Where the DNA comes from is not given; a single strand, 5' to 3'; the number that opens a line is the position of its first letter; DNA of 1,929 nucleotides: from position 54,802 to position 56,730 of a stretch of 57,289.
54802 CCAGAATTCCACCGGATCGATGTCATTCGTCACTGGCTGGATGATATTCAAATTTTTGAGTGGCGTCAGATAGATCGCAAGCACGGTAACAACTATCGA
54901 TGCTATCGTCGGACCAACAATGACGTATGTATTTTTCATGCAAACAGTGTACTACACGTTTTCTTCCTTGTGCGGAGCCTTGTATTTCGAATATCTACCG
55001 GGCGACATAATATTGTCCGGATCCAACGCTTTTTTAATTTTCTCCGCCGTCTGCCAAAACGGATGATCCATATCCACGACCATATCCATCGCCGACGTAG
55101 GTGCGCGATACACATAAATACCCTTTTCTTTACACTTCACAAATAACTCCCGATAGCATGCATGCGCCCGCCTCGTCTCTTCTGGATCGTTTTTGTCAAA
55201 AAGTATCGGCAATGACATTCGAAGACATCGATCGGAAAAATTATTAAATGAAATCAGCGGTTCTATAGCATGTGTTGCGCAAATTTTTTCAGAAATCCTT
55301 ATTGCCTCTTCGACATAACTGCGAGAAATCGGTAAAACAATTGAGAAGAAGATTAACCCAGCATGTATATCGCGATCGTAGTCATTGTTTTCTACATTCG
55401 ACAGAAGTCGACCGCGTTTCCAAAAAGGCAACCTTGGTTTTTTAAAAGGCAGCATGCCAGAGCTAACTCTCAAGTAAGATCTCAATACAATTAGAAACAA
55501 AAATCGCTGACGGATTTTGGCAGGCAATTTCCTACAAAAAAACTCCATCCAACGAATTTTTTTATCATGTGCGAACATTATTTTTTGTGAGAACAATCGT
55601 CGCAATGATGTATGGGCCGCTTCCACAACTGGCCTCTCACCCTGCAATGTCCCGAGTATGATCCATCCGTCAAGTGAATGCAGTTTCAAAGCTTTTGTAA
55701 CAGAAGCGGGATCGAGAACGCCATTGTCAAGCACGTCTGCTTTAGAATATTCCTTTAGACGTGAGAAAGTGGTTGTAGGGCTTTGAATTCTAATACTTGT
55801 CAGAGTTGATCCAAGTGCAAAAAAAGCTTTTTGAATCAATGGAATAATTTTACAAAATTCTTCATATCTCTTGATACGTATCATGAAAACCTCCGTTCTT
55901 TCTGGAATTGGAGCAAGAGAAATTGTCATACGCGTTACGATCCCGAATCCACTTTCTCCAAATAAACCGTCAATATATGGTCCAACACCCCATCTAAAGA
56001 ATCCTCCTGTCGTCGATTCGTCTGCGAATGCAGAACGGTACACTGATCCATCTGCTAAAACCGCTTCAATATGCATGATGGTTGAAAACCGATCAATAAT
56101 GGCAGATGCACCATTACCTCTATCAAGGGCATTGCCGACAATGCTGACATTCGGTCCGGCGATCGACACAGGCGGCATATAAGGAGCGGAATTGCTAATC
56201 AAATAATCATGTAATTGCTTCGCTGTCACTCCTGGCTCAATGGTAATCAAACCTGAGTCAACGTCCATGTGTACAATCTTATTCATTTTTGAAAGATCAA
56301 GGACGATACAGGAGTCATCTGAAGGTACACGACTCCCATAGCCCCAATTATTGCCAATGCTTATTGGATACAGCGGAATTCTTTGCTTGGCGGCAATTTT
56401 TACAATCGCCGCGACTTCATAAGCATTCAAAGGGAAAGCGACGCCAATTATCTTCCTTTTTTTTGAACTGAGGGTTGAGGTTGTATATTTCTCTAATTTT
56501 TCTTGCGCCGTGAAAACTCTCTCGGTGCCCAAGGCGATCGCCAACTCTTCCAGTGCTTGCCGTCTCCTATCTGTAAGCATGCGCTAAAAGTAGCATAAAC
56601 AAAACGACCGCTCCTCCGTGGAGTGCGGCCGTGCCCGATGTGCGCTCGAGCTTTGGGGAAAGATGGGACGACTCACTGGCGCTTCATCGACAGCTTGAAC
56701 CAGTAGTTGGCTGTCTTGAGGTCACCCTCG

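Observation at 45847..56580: Twelve-gene unidirectional low-GC island with foreign expression signals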

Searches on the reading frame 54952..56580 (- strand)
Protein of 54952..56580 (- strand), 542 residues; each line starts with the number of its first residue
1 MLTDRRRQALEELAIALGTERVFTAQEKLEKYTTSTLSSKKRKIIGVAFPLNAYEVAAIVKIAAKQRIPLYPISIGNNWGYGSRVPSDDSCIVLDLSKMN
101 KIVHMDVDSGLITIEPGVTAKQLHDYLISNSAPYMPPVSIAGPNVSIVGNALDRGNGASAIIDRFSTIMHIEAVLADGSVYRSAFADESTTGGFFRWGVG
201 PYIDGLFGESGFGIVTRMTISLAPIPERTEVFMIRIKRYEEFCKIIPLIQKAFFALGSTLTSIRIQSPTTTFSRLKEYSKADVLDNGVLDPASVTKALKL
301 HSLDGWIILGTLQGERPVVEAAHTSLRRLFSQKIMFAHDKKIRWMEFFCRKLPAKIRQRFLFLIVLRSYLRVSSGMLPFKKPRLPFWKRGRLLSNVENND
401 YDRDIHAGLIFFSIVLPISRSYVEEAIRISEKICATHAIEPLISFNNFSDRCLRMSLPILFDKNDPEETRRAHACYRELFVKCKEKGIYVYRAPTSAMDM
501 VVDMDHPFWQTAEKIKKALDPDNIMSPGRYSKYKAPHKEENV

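Call 5: search_protein_families(library=pfam, proteins=[window:54952-56580:-], max_evalue=0.01)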
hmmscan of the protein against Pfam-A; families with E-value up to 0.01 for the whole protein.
window:54952-56580:- (542 aa): 2 families
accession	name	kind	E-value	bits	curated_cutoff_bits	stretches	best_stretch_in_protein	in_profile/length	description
PF01565.28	FAD_binding_4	-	3.7e-20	72.5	26.4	1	46-182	3-137/139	FAD binding domain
PF02913.24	FAD-oxidase_C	-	0.0012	19.1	21.2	0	508-529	226-247/248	FAD linked oxidases, C-terminal domain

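Call 26: search_protein_families(library=ncbifam, proteins=[window:54952-56580:-], max_evalue=1)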
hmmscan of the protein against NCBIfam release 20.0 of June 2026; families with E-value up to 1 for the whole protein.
window:54952-56580:- (542 aa): 8 families
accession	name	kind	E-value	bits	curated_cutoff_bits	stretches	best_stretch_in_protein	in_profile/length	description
TIGR00387.1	glcD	equivalog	3.7e-21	75.5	567.9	2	47-240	1-188/413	glycolate oxidase subunit GlcD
NF008408.0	PRK11230.1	equivalog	6.1e-12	44.8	897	1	6-241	18-246/499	glycolate oxidase subunit GlcD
NF049975.1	2HglutDHaseYdiJ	equivalog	8.3e-08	30.4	1350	1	46-188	54-197/1018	D-2-hydroxyglutarate dehydrogenase YdiJ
NF053785.1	DcplphribOxDprE1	equivalog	0.0015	17.9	500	1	78-182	46-149/449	decaprenylphosphoryl-beta-D-ribose oxidase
NF008439.0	PRK11282.1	equivalog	0.013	14.4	284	1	490-530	314-354/358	glycolate oxidase subunit GlcE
TIGR01678.1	FAD_lactone_ox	subfamily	0.014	14.4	396.8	1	91-146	55-113/438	sugar 1,4-lactone oxidase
TIGR02569.1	TIGR02569_actnb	hypoth_equivalog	0.043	13.2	136.75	1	128-186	195-251/272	TIGR02569 family protein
TIGR01679.1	bact_FAD_ox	subfamily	0.054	12.4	292.25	1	49-127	17-88/419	FAD-linked oxidoreductase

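Call 31: find_homologous_proteins(query=window:54952-56580:-, max_evalue=1e-10)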
Query window:54952-56580:- (542 aa): 295 proteins with E <= 1e-10 among 8000 candidates; the best 120 are listed.
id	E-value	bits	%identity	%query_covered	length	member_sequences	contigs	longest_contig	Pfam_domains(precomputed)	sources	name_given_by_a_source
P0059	0.0e+0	1230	100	100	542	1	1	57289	PF01565.29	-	-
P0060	6.2e-191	654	55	97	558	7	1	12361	PF01565.29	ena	-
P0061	2.5e-126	440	41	99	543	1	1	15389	PF01565.29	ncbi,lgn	-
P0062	5.0e-123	429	42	95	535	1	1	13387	PF01565.29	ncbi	-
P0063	2.3e-120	421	41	95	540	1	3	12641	PF01565.29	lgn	-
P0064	1.9e-114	401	41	90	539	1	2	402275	PF01565.29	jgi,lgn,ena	-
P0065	7.3e-112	393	38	98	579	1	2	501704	PF01565.29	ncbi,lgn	-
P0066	5.4e-111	390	38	98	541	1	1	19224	PF01565.29,PF02913.25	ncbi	-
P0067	2.7e-105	371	36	97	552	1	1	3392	PF01565.29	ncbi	-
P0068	3.7e-105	371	37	96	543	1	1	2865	PF01565.29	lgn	-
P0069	7.3e-104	366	37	97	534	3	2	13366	PF01565.29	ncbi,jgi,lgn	jgi:FAD/FMN-containing dehydrogenase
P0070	1.0e-101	359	35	98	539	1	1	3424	PF01565.29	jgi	-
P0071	2.6e-101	358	37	90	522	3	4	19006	PF01565.29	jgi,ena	-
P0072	5.5e-101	357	35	97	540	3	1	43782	PF01565.29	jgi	jgi:4-cresol dehydrogenase (hydroxylating)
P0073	6.5e-101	357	34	97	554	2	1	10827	PF01565.29,PF02913.25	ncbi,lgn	ncbi:MAG: FAD-binding oxidoreductase [Pseudomonadota bacterium]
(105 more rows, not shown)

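Call 32: find_encoding_contigs(protein=P0060, flank=8000, max_places=2)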
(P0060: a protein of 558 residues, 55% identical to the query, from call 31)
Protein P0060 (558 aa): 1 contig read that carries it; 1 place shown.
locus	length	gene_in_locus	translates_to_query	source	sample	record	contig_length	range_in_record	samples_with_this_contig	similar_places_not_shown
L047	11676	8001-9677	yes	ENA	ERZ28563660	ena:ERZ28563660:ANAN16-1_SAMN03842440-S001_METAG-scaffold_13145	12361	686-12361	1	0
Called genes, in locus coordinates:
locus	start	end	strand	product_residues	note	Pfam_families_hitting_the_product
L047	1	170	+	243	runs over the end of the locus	PF06707:DUF1194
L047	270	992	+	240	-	PF00881:Nitroreductase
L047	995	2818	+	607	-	PF01871:AMMECR1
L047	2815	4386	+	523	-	PF02624:YcaO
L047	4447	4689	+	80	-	-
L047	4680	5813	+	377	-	-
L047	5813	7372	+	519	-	PF00501:AMP-binding, PF13193:AMP-binding_C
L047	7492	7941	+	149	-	-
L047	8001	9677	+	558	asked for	PF01565:FAD_binding_4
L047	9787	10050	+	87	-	-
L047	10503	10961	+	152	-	PF00581:Rhodanese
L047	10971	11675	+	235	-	?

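Call 58: find_encoding_contigs(protein=P0064, flank=9000, max_places=1)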
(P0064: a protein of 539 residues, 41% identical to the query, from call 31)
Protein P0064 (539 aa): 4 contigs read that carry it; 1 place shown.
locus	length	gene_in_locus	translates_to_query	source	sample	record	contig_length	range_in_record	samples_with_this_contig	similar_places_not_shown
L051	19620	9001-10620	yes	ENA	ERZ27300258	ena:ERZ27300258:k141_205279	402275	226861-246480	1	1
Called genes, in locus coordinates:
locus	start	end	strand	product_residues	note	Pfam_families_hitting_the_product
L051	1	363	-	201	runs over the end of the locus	-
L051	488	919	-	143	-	-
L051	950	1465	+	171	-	PF00185:OTCace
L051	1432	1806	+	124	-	-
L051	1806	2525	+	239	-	PF00881:Nitroreductase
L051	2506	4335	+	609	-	PF01871:AMMECR1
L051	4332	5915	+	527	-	PF02624:YcaO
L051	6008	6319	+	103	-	-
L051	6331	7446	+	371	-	-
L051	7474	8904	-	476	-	-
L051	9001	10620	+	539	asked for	PF01565:FAD_binding_4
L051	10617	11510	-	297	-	PF13483:Lactamase_B_3 (weak)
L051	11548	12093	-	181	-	PF20680:DUF6817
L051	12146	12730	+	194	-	-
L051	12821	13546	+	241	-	PF13174:TPR_6 (faint), PF07719:TPR_2 (faint), PF12895:ANAPC3 (faint), PF13181:TPR_8 (faint), PF13371:TPR_9 (faint), PF13374:TPR_10 (faint), PF13424:TPR_12 (faint), PF14559:TPR_19 (weak), +5 more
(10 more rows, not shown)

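Call 59: find_encoding_contigs(protein=P0061, flank=9000, max_places=1)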
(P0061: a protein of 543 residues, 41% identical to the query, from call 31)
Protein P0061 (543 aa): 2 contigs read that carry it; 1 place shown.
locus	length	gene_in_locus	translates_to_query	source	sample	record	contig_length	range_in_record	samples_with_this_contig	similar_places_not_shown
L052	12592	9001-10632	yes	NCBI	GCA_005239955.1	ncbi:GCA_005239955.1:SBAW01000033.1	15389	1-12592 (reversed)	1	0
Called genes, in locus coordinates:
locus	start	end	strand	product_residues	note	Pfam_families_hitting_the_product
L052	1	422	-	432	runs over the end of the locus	PF08245:Mur_ligase_M, PF02875:Mur_ligase_C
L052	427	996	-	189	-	PF01330:RuvA_N, PF00633:HHH (faint), PF14520:HHH_5, PF07499:RuvA_C (weak)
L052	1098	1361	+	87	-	PF01649:Ribosomal_S20p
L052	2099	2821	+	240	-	PF00881:Nitroreductase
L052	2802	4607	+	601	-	PF01871:AMMECR1 (weak)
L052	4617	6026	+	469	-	PF02624:YcaO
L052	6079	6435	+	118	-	-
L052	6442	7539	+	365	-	-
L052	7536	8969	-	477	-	-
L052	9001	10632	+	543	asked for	PF01565:FAD_binding_4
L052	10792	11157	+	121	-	-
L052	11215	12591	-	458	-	?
